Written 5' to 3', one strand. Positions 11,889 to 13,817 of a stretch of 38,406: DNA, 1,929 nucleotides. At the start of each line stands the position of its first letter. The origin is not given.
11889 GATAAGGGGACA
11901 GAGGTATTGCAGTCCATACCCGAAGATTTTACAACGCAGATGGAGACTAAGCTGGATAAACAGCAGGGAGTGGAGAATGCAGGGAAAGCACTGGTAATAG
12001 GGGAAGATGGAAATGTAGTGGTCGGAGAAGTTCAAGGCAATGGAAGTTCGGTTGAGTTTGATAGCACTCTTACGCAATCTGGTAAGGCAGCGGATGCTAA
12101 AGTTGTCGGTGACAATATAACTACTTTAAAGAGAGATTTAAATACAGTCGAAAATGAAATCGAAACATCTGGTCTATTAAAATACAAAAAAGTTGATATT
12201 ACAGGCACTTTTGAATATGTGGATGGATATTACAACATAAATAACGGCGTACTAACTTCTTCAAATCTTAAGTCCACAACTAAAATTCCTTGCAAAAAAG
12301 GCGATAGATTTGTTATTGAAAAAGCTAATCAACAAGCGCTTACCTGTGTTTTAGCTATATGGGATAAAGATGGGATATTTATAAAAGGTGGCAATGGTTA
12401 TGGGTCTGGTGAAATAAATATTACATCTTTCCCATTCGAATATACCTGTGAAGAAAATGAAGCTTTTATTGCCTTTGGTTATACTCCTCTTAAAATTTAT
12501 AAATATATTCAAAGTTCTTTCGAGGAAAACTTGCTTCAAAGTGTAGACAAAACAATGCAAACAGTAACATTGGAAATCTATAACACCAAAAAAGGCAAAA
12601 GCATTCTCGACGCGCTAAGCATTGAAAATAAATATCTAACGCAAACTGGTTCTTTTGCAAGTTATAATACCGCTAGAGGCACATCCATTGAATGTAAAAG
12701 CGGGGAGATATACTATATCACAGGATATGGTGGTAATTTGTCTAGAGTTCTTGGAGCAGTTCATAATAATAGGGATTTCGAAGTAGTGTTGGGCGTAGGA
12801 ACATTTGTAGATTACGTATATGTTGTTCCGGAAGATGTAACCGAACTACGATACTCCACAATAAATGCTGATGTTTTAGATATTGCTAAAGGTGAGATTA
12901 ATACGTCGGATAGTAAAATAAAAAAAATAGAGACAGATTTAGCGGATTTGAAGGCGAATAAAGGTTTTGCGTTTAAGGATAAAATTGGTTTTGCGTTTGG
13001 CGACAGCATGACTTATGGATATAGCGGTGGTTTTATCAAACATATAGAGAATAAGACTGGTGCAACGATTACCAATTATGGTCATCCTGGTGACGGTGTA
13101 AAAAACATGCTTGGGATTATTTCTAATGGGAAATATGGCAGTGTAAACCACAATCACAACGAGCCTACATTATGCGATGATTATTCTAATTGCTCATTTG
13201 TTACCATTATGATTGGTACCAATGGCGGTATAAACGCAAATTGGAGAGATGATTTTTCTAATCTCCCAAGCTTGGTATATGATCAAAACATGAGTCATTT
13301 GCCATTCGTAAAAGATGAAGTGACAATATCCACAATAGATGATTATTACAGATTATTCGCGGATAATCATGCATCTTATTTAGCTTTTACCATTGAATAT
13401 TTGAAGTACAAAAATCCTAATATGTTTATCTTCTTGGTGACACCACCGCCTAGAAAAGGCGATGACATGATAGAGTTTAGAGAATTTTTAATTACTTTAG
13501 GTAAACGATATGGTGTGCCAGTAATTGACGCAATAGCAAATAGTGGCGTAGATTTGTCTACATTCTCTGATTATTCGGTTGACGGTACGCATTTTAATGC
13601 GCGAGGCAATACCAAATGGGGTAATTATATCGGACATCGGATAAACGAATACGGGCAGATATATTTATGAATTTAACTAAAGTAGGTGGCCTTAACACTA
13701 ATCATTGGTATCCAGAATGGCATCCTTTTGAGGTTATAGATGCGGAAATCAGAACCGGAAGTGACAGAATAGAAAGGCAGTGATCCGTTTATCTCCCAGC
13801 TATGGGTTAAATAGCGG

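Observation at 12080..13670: Abrupt AT-rich shift inside the tail-fibre ORF coincides with a C-terminal SGNH esterase module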

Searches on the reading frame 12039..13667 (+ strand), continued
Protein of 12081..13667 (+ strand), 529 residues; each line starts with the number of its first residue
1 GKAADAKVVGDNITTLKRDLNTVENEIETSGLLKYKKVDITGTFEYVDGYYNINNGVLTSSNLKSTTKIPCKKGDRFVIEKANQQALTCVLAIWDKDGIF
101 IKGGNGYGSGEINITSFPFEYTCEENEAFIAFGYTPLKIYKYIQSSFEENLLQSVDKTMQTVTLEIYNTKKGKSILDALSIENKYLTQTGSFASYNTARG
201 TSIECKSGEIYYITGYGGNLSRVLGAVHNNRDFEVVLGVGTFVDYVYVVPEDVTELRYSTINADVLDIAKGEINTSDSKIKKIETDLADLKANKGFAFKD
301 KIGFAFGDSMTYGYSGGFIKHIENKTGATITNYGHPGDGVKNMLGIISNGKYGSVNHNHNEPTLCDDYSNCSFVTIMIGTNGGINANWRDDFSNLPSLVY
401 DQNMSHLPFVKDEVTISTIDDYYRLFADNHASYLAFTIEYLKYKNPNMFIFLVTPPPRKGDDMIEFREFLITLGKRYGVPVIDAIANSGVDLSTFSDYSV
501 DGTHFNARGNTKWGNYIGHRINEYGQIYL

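Call 52: fold_search(model_id=the predicted structure, library=pdb)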
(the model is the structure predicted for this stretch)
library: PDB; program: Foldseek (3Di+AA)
matches with E <= 10: 1602; with E <= 0.001: 73
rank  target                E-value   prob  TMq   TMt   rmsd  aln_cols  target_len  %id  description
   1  2waa                  7.4e-10  1.00  0.26  0.40  21.1       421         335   10  Structure of a family two carbohydrate esterase from Cellvibrio japonicus (released 2009-03-24)
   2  4xvh                  5.9e-09  1.00  0.27  0.43  22.0       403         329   12  Crystal structure of a Corynascus thermopiles (Myceliophthora fergusii) carbohydrate esterase family 2 (CE2) enzyme plus (released 2015-02-11)
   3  2wao_A                6.6e-09  1.00  0.24  0.39  21.6       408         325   11  Structure of a family two carbohydrate esterase from Clostridium thermocellum in complex with cellohexaose (released 2009-10-06)
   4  2w9x_A                1.8e-08  1.00  0.26  0.43  22.1       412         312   11  The active site of a carbohydrate esterase displays divergent catalytic and non-catalytic binding functions (released 2009-03-24)
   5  2wab_A                2.0e-08  1.00  0.24  0.38  21.6       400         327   12  Structure of an active site mutant of a family two carbohydrate esterase from Clostridium thermocellum in complex with (released 2009-03-24)
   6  3bzw_F                2.5e-08  1.00  0.28  0.60   7.7       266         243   15  Crystal structure of a putative lipase from Bacteroides thetaiotaomicron (released 2008-02-05)
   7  7bxd                  7.4e-08  1.00  0.27  0.61   6.3       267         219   17  Crystal structure of Ca_00815 (released 2021-04-21)
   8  4dev_A                8.3e-08  1.00  0.23  0.33  23.1       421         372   10  An Acetyl Xylan Esterase (Est2A) from the Rumen Bacterium Butyrivibrio proteoclasticus. (released 2013-02-13)
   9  4dev_D                1.6e-07  1.00  0.24  0.34  23.1       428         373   11  An Acetyl Xylan Esterase (Est2A) from the Rumen Bacterium Butyrivibrio proteoclasticus. (released 2013-02-13)
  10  3u37_H                2.1e-07  1.00  0.24  0.33  23.1       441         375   11  An Acetyl Xylan Esterase (Est2A) from the Rumen Bacterium Butyrivibrio proteoclasticus. (released 2013-02-13)
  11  3u37_A                2.5e-07  1.00  0.24  0.34  23.2       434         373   10  An Acetyl Xylan Esterase (Est2A) from the Rumen Bacterium Butyrivibrio proteoclasticus. (released 2013-02-13)
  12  3u37_B                2.6e-07  1.00  0.24  0.33  23.2       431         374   11  An Acetyl Xylan Esterase (Est2A) from the Rumen Bacterium Butyrivibrio proteoclasticus. (released 2013-02-13)
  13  3skv_B                3.7e-07  1.00  0.24  0.38  20.0       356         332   11  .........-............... SsfX3 from a Tetracycline Biosynthetic Pathway (released 2011-10-05)
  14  8gkd_C                1.1e-06  1.00  0.20  0.30  21.9       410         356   11  Crystal structure of the peptidoglycan O-acetylesterase Ape1 (amino acids 41-392) from Campylobacter jejuni (released 2024-03-20)
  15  1yzf                  1.2e-06  1.00  0.25  0.64   8.4       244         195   18  Crystal structure of the lipase/acylhydrolase from Enterococcus faecalis (released 2005-04-12)
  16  8gkd_A                1.3e-06  1.00  0.19  0.28  22.0       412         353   11  Crystal structure of the peptidoglycan O-acetylesterase Ape1 (amino acids 41-392) from Campylobacter jejuni (released 2024-03-20)
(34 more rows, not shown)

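Call 56: fold_search(model_id=the predicted structure, library=viral)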
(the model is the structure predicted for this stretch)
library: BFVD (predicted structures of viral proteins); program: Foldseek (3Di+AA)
matches with E <= 10: 1657; with E <= 0.001: 210
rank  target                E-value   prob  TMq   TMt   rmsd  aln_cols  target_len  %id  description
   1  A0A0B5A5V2            6.9e-23  1.00  0.32  0.25  27.2       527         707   15  (no name in the UniProt tables at hand)
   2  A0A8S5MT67            4.3e-19  1.00  0.27  0.27  16.9       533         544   15  Hydrolase [Siphoviridae sp. ct0Xn2]
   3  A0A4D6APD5            2.0e-18  1.00  0.27  0.23  19.2       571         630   16  (no name in the UniProt tables at hand)
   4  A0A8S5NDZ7            1.1e-17  1.00  0.29  0.23  15.5       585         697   12  GDSL like Lipase Acylhydrolase [Siphoviridae sp. ctzEj35]
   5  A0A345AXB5            1.7e-17  1.00  0.28  0.19  14.5       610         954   15  (no name in the UniProt tables at hand)
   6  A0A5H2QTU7            7.9e-16  1.00  0.27  0.33  22.7       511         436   17  SGNH hydrolase-type esterase domain-containing protein [Clostridium phage CPD2]
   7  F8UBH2                8.9e-16  1.00  0.28  0.33  21.2       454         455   14  (no name in the UniProt tables at hand)
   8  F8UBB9                4.2e-15  1.00  0.33  0.46  12.6       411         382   18  (no name in the UniProt tables at hand)
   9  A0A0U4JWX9            4.2e-15  1.00  0.29  0.27  18.1       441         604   16  (no name in the UniProt tables at hand)
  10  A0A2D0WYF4            4.7e-15  1.00  0.28  0.32  21.9       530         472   14  SGNH hydrolase-type esterase domain-containing protein [Clostridium phage CPS1]
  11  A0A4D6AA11            1.3e-14  1.00  0.26  0.17  25.5       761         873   12  (no name in the UniProt tables at hand)
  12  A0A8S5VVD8            1.6e-14  1.00  0.28  0.21  16.9       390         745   18  GDSL like Lipase Acylhydrolase [Ackermannviridae sp.]
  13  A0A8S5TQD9            2.1e-14  1.00  0.25  0.20  18.1       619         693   16  GDSL like Lipase Acylhydrolase [Siphoviridae sp. ctbbV81]
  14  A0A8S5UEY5            2.6e-14  1.00  0.32  0.33  19.1       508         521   12  Putative lipase [Myoviridae sp. ctGrV43]
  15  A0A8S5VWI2            5.3e-14  1.00  0.24  0.16  25.6       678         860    8  (no name in the UniProt tables at hand)
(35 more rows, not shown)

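Call 58: search_solved_structures(query=A2, max_evalue=0.01)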
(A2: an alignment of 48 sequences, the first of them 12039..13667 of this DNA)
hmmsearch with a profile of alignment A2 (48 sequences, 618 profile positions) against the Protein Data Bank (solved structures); distinct sequences matched with E-value up to 0.01: 8.
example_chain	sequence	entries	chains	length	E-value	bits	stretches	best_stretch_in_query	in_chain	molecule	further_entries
7bxd_A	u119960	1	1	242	1.5e-12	50.5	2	529-609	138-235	GDSL-like protein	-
4q7q_A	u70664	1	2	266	1.1e-10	44.3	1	392-588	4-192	Lipolytic protein G-D-S-L family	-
1yzf_A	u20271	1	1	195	4.9e-08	35.6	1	537-612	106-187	lipase/acylhydrolase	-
3bzw_A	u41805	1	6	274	1.4e-07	34.1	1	381-475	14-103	Putative lipase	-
4rw0_A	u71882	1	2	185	8e-06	28.3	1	395-477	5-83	Lipolytic protein G-D-S-L family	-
7ddy_D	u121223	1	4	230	0.00012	24.5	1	394-422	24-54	G-D-S-L family lipolytic protein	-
3dc7_A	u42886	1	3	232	0.0026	20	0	557-604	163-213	Putative uncharacterized protein lp_3323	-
7bxb_A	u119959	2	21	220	0.0098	18.1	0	394-484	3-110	GDSL-like Lipase/Acylhydrolase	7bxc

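Call 63: find_related_loci(query=A3, collection=genome_contigs, flank=6000)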
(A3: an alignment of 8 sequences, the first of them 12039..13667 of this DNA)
Query A3 (543 aa) in genome_contigs; peptide patterns used: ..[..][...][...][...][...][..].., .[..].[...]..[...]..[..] (x = any residue, [..] = any of these).
40 stretches matched a pattern; 1 encode a relative of the query (tblastn E <= 1e-3); 1 distinct loci.
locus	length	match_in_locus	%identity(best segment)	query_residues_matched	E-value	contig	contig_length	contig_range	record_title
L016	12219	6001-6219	51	470-542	1e-20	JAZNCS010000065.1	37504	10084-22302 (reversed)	MAG: Acutalibacteraceae bacterium isolate T1900044730_TS20190196.MAGScoT_cleanbin_000024 SGB_2005_k141_2062386, whole ge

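Call 64: find_related_loci(query=window:12081-13667:+, collection=metagenome_contigs, flank=10000)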
Query window:12081-13667:+ (529 aa) in metagenome_contigs; peptide patterns used: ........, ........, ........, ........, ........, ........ (x = any residue, [..] = any of these).
96 stretches matched a pattern, but none encodes a relative of the query by tblastn (E <= 1e-3).

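Call 83: search_dna_similar(query=L012:1411-3123:+, collection=phages, mode=protein, max_rows=12, max_evalue=0.00001)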
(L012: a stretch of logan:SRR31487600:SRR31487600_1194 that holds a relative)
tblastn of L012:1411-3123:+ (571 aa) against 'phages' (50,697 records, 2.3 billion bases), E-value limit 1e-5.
Records with a match: 18; places in all: 19; records where one place covers at least 80% of the query: 0.
Best place of each record, by identity: <60% 18.
By first word of the organism name: Bacillus 15; Lactobacillus 2; Streptococcus 1.
By host as written in the record: Bacillus cereus 3; Bacillus cereus HER1399 2; Bacillus cereus BGSC 6E1 2; Bacillus subtilis KCCM12150 2; Bacillus sp. S4 1; Bacillus cereus BC102p 1; Bacillus subtilis BSC16 1; Bacillus subtilis BSC21 1; and 5 more.
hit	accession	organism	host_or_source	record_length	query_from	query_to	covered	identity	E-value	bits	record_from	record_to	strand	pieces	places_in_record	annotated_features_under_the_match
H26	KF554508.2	Bacillus phage CP-51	Bacillus cereus HER1399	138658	169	456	50%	26.4%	2e-14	83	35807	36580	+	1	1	putative tail protein (x2)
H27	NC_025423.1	Bacillus phage CP-51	Bacillus cereus HER1399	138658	169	456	50%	26.4%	2e-14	83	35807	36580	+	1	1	tail protein (x2)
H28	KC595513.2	Bacillus phage Shanette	Bacillus cereus BGSC 6E1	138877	216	456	42%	28.1%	5e-13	79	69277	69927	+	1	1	tail fiber protein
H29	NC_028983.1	Bacillus phage Shanette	Bacillus cereus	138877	216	456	42%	28.1%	5e-13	79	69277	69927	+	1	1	tail protein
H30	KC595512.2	Bacillus phage JL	Bacillus cereus BGSC 6E1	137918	216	428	37%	29.1%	7e-14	81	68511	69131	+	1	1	tail fiber protein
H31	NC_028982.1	Bacillus phage JL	Bacillus cereus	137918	216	428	37%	29.1%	7e-14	81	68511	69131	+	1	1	tail protein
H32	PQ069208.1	Bacillus phage S4-1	Bacillus sp. S4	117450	216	456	42%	24.9%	7e-13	78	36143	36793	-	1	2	record has no annotation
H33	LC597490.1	Bacillus phage vB_BceM_WH1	Bacillus cereus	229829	208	409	35%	25.3%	8e-9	65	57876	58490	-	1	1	tail fiber domain-containing protein_gp076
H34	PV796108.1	Bacillus phage Edson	Bacillus cereus BC102p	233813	213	409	35%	25.4%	1e-8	64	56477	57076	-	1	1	hypothetical protein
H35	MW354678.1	Bacillus phage BSTP12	Bacillus subtilis BSC16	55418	212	359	26%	29.9%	2e-7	61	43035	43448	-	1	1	BSTP12_066: minor tail protein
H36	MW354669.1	Bacillus phage BSTP5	Bacillus subtilis BSC21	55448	212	359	26%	29.9%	2e-7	61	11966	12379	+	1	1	minor tail protein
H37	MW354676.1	Bacillus phage BSTP8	Bacillus subtilis KCCM12150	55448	212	359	26%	29.9%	2e-7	61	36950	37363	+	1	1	BSTP8_062: minor tail protein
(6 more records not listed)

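Call 88: get_annotated_region(hit=H2, flank=3000)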
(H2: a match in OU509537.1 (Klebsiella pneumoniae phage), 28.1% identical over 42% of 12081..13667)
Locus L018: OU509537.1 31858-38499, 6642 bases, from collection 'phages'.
description: Klebsiella pneumoniae phage strain 5899STDY8049230 genome assembly, chromosome: 1.
organism: Klebsiella pneumoniae phage (NCBI taxid 1915306)
taxonomy: Viruses
host: -; source: not known; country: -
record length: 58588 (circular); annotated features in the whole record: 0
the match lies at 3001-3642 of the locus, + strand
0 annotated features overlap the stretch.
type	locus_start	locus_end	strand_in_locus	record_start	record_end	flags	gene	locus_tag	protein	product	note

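Call 89: search_protein_families(library=pfam, proteins=[P0004, L013:9684-10001:+], max_evalue=10)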
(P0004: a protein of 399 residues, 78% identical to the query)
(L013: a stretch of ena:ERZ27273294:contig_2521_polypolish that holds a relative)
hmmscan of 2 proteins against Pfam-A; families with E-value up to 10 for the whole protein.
P0004 (399 aa): 0 families

L013:9684-10001:+ (106 aa): 0 families

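Call 102: find_related_loci(query=L012:1411-3123:+, collection=viral_contigs, flank=10000)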
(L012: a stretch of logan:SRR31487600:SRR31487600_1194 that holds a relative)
Query L012:1411-3123:+ (571 aa) in viral_contigs; peptide patterns used: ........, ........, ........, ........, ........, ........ (x = any residue, [..] = any of these).
43 stretches matched a pattern; 13 encode a relative of the query (tblastn E <= 1e-3); 12 distinct loci.
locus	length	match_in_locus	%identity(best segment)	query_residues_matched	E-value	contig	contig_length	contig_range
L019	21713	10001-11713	86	1-571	0e+0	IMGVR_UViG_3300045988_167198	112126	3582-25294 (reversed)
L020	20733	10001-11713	86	1-571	0e+0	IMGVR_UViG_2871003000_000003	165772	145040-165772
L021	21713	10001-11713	86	1-571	0e+0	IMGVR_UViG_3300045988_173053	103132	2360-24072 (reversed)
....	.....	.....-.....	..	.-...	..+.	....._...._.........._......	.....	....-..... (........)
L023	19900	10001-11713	86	1-571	0e+0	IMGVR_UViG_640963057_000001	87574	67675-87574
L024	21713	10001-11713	86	1-571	0e+0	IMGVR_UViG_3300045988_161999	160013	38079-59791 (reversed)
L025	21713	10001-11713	86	1-571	0e+0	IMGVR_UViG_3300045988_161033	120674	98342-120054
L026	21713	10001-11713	86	1-571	0e+0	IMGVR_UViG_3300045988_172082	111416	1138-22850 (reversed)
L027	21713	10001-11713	86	1-571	0e+0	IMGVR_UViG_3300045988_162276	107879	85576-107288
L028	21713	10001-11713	86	1-571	0e+0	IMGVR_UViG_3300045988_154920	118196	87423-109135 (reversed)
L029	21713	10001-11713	86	1-571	0e+0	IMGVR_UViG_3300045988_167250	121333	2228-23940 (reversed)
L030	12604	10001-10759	60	1-211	8e-82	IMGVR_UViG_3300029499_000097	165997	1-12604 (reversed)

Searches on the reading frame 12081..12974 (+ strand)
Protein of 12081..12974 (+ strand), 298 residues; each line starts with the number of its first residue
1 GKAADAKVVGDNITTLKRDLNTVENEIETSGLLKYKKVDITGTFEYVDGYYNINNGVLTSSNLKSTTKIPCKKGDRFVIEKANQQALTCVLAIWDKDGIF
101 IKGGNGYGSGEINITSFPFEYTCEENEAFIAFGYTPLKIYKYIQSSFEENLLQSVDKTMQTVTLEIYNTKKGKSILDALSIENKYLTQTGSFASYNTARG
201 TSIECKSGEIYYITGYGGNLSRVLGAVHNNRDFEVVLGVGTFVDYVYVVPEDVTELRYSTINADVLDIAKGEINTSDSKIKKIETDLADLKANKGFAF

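Call 33: search_protein_families(library=pfam, proteins=[window:12081-12974:+], max_evalue=0.1)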
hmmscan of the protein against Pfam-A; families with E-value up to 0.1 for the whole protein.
window:12081-12974:+ (298 aa): 0 families

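Call 75: predict_structure(alignment_id=A4)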
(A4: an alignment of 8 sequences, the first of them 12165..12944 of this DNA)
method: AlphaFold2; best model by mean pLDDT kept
length: 260 residues; sequences in the alignment: 8
mean_pLDDT: 65.2   pTM: 0.52
mean pLDDT of the five models: 65.2, 63.6, 62.9, 60.0, 58.2
residues with pLDDT >= 90: 15; 70-90: 99; 50-70: 76; < 50: 70
segments of 3 or more residues with pLDDT < 50: 1-10, 13-37, 78-81, 116-137, 256-260
pLDDT, mean of each block of 10 residues (from residue 1): 35 41 41 45 70 57 69 59 60 76 61 51 41 50 84 85 82 90 82 75 81 78 88 75 71 46
secondary structure, 60 per line:
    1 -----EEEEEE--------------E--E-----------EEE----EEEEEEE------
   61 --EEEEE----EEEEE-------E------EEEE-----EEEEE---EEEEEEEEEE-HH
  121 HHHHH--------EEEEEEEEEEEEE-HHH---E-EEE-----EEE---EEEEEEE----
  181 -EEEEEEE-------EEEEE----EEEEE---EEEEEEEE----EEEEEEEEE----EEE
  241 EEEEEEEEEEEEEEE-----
elements in order: E6-11 E41-43 E48-54 E63-67 E72-76 E91-94 E100-104 E108-117 H119-125 E134-146 E156-158 E164-166 E170-176 E182-188 E196-200 E205-209 E213-220 E225-233 E238-255

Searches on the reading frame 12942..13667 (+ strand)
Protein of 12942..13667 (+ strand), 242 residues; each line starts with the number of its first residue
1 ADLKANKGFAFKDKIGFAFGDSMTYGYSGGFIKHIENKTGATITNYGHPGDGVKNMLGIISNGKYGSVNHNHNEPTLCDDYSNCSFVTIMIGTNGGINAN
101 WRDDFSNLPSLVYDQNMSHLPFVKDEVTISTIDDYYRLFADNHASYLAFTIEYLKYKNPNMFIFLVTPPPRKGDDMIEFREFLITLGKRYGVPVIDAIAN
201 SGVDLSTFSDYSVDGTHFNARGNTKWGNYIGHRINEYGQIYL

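Call 35: find_homologous_proteins(query=window:12942-13667:+, max_evalue=0.001)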
Query window:12942-13667:+ (242 aa): 1 proteins with E <= 0.001 among 546 candidates.
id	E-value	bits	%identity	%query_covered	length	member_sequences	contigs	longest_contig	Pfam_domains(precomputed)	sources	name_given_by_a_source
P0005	8.8e-69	250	48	99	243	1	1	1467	PF13472.13,PF00657.29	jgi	jgi:lysophospholipase L1-like esterase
